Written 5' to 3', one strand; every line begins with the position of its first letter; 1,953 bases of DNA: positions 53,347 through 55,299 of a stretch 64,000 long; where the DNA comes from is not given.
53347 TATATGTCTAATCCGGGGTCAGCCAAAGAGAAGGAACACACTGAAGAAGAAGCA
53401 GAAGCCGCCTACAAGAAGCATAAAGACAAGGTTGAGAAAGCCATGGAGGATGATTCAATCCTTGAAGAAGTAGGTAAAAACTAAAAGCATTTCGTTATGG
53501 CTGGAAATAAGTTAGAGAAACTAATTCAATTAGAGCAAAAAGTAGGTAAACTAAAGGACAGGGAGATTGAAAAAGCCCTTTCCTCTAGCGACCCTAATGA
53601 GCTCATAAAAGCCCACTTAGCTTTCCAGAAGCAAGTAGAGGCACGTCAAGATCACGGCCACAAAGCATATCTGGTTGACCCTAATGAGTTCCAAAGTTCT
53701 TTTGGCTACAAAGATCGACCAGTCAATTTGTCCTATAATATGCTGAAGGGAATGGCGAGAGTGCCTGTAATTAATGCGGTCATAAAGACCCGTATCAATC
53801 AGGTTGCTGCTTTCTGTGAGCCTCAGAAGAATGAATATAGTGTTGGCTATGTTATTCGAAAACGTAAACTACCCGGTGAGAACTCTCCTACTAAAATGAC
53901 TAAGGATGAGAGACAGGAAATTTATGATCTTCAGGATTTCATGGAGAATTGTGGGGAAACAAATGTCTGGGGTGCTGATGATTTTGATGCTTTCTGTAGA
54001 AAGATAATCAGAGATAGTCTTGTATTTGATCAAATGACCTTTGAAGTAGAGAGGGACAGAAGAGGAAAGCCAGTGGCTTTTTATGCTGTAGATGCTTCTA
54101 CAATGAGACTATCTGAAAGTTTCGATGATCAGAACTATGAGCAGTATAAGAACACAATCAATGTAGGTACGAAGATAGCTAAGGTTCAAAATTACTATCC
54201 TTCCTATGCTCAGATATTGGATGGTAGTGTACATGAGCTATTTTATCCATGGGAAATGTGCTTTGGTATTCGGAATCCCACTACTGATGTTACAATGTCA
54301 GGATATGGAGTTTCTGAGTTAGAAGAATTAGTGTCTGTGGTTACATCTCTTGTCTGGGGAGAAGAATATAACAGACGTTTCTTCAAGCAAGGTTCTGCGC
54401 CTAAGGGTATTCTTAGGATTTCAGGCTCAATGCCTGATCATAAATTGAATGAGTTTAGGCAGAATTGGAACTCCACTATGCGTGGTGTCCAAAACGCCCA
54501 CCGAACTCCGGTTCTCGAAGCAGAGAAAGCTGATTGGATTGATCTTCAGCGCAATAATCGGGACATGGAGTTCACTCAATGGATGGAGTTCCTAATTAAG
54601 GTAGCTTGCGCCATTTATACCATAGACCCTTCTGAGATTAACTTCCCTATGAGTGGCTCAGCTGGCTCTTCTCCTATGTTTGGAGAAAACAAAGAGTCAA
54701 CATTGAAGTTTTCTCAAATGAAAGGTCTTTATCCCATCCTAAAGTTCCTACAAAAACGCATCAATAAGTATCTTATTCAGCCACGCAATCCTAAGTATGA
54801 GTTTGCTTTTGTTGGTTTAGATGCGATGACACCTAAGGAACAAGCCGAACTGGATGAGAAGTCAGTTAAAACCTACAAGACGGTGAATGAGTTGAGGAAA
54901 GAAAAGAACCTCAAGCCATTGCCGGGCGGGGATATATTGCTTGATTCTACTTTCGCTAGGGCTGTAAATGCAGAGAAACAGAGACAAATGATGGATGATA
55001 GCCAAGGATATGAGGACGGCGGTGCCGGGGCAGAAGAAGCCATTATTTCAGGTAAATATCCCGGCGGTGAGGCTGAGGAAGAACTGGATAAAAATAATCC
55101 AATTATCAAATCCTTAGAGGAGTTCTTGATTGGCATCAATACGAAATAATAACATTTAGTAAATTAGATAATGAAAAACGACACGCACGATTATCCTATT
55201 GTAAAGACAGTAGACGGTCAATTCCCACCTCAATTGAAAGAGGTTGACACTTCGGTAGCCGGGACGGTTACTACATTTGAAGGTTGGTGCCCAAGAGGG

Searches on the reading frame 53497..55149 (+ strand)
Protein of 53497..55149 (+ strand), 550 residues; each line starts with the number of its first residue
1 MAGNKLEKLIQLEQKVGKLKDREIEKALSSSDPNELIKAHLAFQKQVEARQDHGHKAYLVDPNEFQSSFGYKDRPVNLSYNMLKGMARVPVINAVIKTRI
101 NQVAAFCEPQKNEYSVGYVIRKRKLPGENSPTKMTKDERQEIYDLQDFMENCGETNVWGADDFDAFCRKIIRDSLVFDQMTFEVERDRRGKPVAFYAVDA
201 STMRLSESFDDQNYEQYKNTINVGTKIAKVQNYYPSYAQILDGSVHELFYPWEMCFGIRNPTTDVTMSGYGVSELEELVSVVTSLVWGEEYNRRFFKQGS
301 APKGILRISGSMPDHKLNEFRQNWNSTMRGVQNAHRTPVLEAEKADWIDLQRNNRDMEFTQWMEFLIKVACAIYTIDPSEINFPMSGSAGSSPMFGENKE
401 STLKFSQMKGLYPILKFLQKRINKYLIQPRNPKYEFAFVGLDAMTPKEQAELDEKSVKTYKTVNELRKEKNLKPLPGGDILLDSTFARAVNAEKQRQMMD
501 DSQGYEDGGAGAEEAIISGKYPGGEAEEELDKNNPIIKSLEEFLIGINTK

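Call 15: search_protein_families(library=pfam, proteins=[window:53497-55149:+], max_evalue=0.001)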
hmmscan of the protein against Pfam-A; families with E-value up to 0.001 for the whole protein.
window:53497-55149:+ (550 aa): 1 family
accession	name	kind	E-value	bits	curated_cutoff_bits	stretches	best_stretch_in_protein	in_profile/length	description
PF04860.17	Phage_portal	-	1.2e-27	97.4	39.1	1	165-470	53-320/321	Phage portal protein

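Call 100: search_dna_similar(query=window:53497-55146:+, collection=phages, mode=protein, max_evalue=0.00001, max_rows=12)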
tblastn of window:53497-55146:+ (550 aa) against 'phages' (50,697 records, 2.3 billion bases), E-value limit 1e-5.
Records with a match: 1015; places in all: 1052; records where one place covers at least 80% of the query: 361.
Best place of each record, by identity: <60% 1015.
By first word of the organism name: Staphylococcus 362; Bacillus 244; Enterococcus 69; Listeria 54; Streptococcus 51; Stx1a-converting 34; Lactobacillus 26; Stx2c-converting 17; Enterobacteria 15; Streptomyces 13; and 42 more.
By host as written in the record: - 151; Staphylococcus aureus 112; Listeria monocytogenes 43; Staphylococcus sp. 40; Bacillus subtilis 27; Bacillus cereus 26; Staphylococcus carnosus TM300 22; Bacillus thuringiensis subsp. kurstaki 20; and 290 more.
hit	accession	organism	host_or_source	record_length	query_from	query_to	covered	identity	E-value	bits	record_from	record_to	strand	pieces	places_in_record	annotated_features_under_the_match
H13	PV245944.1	Chryseobacterium phage MA9V-3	Chryseobacterium sp. MA9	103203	24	495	86%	41.3%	8e-113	374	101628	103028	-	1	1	hypothetical protein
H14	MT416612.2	Bacillus phage YungSlug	Bacillus thuringiensis kurstaki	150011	34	504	86%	40.4%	6e-98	331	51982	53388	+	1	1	portal protein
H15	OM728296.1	Bacillus phage vB_BsuM-Goe26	Bacillus subtilis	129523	39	503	85%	40.2%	7e-92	314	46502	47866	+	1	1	hypothetical protein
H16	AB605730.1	Bacillus phage SP-10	-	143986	39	503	85%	39.8%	1e-91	313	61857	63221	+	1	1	portal protein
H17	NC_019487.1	Bacillus phage SP-10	-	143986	39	503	85%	39.8%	1e-91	313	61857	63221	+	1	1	portal protein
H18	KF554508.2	Bacillus phage CP-51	Bacillus cereus HER1399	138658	9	503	90%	37.4%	7e-92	314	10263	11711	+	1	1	putative portal protein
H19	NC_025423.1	Bacillus phage CP-51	Bacillus cereus HER1399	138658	9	503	90%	37.4%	7e-92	314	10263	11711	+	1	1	portal protein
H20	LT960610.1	Bacillus phage SBSphiC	Bacillus subtilis BEST7003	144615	39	503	85%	39.7%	1e-91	313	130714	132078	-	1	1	record has no annotation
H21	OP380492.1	Bacillus phage Nachito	Bacillus sp. ET1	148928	55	505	82%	40.7%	4e-100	338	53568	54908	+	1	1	portal protein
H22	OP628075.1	Lysinibacillus phage vB_LfM_LysYB1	Lysinibacillus fusiformis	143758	56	499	81%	40.8%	1e-94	322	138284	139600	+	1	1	portal protein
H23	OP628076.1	Lysinibacillus phage vB_LfM_LysYB2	Lysinibacillus fusiformis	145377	56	499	81%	40.8%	1e-94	322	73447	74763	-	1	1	portal protein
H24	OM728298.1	Bacillus phage vB_BsuM-Goe16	Bacillus subtilis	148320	2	495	90%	35.7%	2e-89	306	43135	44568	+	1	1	hypothetical protein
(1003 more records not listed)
